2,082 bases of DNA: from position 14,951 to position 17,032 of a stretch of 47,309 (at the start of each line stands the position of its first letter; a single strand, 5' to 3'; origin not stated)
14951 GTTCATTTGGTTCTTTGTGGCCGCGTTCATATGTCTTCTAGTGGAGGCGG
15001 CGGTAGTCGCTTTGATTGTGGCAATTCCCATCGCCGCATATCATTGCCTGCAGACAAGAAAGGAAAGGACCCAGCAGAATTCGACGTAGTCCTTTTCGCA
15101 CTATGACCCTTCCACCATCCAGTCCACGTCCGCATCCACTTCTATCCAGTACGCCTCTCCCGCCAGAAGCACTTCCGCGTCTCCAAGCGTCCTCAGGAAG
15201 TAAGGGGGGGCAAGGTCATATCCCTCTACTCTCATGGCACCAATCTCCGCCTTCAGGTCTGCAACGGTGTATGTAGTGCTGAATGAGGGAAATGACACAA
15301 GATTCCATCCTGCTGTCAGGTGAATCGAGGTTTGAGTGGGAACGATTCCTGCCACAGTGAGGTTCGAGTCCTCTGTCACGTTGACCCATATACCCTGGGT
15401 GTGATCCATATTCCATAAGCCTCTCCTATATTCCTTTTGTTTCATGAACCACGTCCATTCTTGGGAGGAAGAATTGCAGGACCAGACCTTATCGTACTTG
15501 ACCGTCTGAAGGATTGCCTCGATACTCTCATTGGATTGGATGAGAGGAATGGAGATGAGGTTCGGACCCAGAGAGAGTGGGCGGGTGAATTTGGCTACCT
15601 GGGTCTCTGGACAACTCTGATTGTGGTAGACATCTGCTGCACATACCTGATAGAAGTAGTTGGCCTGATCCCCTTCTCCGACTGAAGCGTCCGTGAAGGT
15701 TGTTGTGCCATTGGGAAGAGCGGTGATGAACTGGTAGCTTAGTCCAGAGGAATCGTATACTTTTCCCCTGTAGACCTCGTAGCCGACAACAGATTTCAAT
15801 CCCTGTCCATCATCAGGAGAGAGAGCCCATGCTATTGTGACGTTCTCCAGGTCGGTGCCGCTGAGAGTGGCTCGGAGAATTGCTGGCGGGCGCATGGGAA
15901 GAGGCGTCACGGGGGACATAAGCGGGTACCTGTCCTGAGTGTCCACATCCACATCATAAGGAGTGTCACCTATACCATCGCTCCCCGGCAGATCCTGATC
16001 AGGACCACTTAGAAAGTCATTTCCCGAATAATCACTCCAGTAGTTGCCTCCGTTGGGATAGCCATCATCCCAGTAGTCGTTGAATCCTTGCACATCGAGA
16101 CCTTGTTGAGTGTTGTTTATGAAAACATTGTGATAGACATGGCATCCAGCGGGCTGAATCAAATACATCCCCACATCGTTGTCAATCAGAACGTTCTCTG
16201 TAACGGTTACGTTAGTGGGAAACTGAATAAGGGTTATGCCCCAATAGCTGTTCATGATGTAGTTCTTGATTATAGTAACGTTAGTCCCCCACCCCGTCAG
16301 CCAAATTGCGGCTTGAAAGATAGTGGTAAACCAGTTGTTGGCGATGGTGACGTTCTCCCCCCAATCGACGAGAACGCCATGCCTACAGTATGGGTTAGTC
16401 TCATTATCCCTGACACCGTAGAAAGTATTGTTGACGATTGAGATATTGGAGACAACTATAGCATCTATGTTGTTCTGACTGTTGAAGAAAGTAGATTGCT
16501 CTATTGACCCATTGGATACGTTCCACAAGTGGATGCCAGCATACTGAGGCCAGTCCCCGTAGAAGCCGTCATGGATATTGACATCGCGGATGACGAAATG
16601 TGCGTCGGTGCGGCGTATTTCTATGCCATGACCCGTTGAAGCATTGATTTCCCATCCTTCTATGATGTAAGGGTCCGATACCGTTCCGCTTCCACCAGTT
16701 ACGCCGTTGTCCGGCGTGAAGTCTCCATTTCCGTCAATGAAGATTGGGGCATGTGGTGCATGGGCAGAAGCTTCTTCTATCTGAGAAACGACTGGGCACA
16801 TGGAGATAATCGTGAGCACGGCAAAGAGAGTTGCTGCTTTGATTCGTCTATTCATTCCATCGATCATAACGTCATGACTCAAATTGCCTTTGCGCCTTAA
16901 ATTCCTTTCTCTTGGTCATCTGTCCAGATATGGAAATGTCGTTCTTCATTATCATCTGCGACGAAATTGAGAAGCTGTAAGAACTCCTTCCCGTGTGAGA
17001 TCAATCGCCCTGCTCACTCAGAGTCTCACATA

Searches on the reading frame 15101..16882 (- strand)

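Call 17: search_protein_families(library=pfam, proteins=[window:15101-16882:-], max_evalue=0.001)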
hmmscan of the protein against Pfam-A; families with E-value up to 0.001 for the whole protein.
window:15101-16882:- (593 aa): 2 families
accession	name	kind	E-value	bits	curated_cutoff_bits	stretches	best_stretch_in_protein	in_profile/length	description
PF13229.12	Beta_helix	-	2.3e-17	63.5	25.9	2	72-208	34-157/158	Right handed beta helix region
PF05048.19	NosD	-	1.7e-15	57.5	23.6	1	114-287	38-212/212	Periplasmic copper-binding protein (NosD)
